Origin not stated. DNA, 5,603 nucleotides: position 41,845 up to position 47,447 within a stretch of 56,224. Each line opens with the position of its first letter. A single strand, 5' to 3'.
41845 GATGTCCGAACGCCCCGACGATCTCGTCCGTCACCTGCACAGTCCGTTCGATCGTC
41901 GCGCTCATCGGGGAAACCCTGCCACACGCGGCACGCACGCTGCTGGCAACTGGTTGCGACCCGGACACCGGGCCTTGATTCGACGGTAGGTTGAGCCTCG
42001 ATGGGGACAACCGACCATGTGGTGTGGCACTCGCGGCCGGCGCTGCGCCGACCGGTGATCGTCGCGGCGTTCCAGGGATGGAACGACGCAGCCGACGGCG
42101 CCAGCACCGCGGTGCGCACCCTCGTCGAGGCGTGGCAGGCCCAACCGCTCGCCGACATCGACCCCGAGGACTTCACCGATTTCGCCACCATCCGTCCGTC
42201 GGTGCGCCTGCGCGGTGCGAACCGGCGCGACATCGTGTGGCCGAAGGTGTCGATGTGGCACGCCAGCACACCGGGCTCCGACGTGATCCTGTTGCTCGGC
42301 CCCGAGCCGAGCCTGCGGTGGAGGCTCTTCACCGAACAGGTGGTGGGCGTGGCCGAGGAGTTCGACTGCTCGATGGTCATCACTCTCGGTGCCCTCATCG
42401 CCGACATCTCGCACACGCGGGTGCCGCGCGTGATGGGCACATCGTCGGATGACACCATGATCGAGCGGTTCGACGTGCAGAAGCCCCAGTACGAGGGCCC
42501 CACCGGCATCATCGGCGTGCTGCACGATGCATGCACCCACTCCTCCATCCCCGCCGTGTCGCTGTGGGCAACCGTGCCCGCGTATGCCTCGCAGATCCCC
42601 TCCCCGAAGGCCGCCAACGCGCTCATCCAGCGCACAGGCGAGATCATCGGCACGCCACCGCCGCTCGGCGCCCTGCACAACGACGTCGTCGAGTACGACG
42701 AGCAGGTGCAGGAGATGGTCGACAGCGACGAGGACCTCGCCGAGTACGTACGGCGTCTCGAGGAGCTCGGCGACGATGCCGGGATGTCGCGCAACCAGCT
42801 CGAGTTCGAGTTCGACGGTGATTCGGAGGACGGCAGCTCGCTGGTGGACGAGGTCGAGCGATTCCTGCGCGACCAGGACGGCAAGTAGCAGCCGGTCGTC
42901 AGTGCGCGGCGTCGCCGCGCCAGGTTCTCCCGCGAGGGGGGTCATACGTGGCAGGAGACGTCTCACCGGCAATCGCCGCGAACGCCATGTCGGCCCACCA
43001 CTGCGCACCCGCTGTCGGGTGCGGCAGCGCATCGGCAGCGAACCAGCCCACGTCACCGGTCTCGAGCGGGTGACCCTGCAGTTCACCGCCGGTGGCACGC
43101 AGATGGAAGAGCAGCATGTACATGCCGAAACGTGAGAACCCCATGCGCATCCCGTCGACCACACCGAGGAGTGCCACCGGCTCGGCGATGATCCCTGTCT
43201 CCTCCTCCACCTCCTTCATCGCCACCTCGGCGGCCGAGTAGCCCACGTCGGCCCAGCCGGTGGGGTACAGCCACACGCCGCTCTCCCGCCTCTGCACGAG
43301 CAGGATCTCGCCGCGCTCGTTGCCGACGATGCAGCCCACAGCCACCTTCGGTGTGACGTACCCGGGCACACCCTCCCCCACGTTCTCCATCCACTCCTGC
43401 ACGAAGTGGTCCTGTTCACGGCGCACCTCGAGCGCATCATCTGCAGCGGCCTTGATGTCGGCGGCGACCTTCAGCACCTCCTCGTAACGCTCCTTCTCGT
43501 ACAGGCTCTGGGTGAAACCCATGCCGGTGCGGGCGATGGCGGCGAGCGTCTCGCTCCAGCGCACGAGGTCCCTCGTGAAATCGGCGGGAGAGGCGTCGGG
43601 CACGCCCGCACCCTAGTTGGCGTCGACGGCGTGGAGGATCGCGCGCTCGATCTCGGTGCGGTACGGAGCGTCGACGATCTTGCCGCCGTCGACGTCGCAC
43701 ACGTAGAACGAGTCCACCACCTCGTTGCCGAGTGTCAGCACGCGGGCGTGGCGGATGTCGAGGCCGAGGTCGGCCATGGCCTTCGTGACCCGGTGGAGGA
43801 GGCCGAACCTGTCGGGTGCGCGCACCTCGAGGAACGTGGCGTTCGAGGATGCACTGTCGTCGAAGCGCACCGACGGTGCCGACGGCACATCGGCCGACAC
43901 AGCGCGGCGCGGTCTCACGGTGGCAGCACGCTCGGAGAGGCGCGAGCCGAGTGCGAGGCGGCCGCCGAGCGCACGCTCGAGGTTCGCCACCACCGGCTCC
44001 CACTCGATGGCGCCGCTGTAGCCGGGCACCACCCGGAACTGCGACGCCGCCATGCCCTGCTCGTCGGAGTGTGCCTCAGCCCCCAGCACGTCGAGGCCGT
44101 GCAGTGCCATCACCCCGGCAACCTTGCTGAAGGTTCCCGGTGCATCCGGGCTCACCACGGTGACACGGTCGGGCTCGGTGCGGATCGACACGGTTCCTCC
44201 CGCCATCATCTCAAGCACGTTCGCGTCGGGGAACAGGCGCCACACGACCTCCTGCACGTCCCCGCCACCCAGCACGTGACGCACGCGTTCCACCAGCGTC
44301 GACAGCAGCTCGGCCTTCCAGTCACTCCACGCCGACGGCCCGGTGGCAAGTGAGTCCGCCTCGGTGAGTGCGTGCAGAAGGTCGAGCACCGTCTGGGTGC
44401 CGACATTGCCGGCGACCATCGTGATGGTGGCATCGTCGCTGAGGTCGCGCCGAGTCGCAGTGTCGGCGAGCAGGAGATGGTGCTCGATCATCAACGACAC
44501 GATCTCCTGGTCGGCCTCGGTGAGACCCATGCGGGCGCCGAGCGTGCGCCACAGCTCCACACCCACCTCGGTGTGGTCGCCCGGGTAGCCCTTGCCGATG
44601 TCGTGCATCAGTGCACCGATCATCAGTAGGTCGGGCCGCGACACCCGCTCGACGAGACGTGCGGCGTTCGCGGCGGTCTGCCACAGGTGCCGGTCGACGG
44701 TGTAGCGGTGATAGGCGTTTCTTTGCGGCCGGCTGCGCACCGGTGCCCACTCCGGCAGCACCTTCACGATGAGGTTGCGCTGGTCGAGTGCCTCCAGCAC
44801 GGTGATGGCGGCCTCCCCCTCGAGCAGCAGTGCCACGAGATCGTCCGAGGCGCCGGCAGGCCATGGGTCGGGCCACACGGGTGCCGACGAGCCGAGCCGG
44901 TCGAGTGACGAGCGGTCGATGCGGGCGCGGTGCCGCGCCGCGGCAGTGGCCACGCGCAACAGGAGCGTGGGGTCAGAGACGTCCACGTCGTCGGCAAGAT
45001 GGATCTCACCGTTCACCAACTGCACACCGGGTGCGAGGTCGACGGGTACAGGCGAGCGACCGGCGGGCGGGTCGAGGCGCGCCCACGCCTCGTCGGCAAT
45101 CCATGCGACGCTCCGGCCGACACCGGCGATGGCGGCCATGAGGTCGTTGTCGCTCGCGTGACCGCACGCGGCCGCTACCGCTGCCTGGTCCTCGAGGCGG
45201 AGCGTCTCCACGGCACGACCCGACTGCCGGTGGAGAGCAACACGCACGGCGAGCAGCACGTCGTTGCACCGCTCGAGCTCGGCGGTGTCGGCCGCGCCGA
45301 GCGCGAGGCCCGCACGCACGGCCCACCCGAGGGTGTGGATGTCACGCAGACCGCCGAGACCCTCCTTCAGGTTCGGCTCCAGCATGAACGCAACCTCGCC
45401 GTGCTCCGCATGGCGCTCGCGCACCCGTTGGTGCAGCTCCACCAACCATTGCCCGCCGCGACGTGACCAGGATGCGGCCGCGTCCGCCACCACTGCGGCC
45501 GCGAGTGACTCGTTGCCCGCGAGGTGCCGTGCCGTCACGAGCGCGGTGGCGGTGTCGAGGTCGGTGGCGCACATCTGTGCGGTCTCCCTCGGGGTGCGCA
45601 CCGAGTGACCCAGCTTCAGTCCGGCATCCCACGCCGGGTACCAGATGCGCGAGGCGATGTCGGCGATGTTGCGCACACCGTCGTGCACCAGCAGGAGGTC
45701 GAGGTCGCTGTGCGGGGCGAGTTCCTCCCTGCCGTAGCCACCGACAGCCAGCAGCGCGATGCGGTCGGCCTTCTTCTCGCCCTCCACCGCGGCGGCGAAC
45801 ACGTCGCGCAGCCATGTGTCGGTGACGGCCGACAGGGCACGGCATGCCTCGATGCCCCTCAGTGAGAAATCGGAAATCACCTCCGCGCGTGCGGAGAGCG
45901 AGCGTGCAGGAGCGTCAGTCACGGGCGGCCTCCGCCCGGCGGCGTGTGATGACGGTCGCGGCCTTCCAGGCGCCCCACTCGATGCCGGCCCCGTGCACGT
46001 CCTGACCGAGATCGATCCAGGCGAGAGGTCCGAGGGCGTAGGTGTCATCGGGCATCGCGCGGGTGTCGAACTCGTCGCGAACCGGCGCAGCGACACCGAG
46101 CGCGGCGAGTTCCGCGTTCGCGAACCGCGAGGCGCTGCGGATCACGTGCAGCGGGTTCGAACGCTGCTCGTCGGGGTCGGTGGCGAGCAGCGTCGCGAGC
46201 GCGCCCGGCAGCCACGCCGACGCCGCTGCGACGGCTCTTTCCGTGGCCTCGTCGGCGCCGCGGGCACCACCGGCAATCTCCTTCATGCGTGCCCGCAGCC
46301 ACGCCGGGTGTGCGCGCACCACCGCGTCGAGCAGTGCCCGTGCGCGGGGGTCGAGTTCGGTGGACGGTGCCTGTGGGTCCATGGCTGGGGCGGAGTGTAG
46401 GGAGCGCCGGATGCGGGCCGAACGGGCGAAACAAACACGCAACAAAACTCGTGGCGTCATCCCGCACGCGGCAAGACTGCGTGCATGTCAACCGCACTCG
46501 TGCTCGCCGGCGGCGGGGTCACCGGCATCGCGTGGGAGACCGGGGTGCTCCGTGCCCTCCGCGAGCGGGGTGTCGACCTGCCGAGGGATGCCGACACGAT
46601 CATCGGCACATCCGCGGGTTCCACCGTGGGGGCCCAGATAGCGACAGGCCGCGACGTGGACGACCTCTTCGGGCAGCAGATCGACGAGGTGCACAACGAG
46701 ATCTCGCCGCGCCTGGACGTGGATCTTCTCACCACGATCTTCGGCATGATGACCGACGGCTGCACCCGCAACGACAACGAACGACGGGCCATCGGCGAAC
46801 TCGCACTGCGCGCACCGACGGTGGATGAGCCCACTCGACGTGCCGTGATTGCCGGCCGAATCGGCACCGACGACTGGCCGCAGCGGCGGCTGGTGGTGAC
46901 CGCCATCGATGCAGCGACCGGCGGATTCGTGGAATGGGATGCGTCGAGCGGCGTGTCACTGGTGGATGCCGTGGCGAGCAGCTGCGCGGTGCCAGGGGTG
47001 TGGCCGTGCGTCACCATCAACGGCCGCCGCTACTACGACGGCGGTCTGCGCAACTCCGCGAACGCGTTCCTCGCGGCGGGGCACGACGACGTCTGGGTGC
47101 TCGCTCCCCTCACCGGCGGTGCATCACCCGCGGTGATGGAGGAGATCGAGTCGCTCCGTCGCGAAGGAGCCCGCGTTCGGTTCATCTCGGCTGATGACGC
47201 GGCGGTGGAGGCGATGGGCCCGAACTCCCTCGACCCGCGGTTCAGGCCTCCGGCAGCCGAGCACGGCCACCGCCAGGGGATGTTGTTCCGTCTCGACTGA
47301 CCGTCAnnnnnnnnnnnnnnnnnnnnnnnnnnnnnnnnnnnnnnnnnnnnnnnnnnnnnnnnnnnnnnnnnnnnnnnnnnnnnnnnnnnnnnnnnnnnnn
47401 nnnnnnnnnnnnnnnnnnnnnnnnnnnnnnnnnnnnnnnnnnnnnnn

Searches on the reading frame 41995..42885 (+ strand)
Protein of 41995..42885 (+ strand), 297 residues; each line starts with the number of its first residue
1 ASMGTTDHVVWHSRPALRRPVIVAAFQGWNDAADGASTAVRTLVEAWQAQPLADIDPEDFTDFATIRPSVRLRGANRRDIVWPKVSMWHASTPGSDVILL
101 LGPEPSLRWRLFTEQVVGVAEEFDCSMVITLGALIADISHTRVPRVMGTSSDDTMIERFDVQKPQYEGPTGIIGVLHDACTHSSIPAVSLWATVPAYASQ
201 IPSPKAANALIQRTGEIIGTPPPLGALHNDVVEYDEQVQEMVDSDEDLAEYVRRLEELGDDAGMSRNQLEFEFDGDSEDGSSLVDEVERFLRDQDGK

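Call 20: search_protein_families(library=pfam, proteins=[window:41995-42885:+], max_evalue=0.0001)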
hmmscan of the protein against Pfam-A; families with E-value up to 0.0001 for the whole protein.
window:41995-42885:+ (297 aa): 1 family
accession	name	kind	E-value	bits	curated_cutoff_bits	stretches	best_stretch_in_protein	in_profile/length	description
PF09754.15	PAC2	-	1e-49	169.7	25.8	1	25-242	1-215/215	PAC2 family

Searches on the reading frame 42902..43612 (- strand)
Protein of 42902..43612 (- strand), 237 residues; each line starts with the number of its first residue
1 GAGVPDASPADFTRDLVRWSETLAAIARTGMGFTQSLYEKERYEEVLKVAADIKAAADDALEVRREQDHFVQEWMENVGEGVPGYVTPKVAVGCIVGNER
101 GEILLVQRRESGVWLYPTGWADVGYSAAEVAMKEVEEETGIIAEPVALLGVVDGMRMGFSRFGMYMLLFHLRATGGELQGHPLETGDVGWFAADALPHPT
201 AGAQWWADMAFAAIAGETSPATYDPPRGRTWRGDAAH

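Call 20: search_protein_families(library=pfam, proteins=[window:42902-43612:-], max_evalue=0.0001)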
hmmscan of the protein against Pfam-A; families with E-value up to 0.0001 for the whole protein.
window:42902-43612:- (237 aa): 2 families
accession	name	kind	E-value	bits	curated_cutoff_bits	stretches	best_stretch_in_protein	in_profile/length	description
PF00293.34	NUDIX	-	1.7e-16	60.9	21.1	1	88-201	2-122/134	NUDIX domain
PF12535.13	Nudix_N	-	3.5e-08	33.5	27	1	15-59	2-46/56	Hydrolase of X-linked nucleoside diphosphate N terminal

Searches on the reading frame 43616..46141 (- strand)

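Call 20: search_protein_families(library=pfam, proteins=[window:43616-46141:-], max_evalue=0.0001)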
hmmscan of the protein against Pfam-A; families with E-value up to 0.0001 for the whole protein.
window:43616-46141:- (842 aa): 4 families
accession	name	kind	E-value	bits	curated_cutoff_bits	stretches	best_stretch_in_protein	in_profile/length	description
PF08335.16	GlnD_UR_UTase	-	9.3e-19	68.3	21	1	238-339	8-127/141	GlnD PII-uridylyltransferase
PF01842.31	ACT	-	7.9e-15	54.7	27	1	770-818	2-52/66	ACT domain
PF01966.28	HD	-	8.5e-13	49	22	1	483-577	2-110/116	HD domain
PF24931.1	ACT_ACR9_3rd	-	1.3e-05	25.6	27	1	757-831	1-76/98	ACR9-like, ACT-like domain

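Call 39: search_protein_families(library=ncbifam, proteins=[window:43616-46141:-], max_evalue=0.001)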
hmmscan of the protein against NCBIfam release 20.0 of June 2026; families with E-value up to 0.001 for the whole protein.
window:43616-46141:- (842 aa): 11 families
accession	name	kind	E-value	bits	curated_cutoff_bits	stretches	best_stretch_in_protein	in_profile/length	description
NF002895.0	PRK03381.1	equivalog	5e-224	745.8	631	1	81-840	14-778/782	[protein-PII] uridylyltransferase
TIGR01693.1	UTase_glnD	equivalog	1.6e-172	575.9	519.4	2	95-631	13-593/850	[protein-PII] uridylyltransferase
NF003467.0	PRK05092.1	equivalog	4e-125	418.7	959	3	375-629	393-665/940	[protein-PII] uridylyltransferase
NF001265.0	PRK00227.1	equivalog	1.7e-96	323.9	799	1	126-718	26-587/693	[protein-PII] uridylyltransferase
NF002837.0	PRK03059.1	equivalog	1.1e-89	301.7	1010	3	99-332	38-279/857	[protein-PII] uridylyltransferase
NF001366.0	PRK00275.1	equivalog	6.7e-86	289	1299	3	123-334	74-299/895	[protein-PII] uridylyltransferase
NF003448.0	PRK05007.1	equivalog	2.9e-78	263.7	1255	3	121-331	74-298/884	bifunctional uridylyltransferase/uridylyl-removing protein GlnD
NF003347.0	PRK04374.1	equivalog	4.1e-65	220.4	1567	2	105-624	52-607/869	[protein-PII] uridylyltransferase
NF002487.0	PRK01759.1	equivalog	6e-63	213.3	890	3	123-328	60-279/862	bifunctional uridylyltransferase/uridylyl-removing protein GlnD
TIGR00277.1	HDIG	domain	9.7e-05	22.2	27.6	1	484-537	7-71/84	HDIG domain-containing metalloprotein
NF010706.0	PRK14108.1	equivalog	0.001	16.9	724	0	94-154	662-728/986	bifunctional [glutamine synthetase] adenylyltransferase/[glutamine synthetase]-adenylyl-L-tyrosine phosphorylase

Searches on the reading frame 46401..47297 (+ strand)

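Call 7: search_protein_families(library=pfam, proteins=[window:46401-47297:+], max_evalue=0.001)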
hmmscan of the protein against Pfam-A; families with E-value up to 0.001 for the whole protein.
window:46401-47297:+ (299 aa): 1 family
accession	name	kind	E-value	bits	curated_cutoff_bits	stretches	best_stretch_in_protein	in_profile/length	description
PF01734.28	Patatin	-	3.6e-26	93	27.7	1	33-223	1-188/191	Patatin-like phospholipase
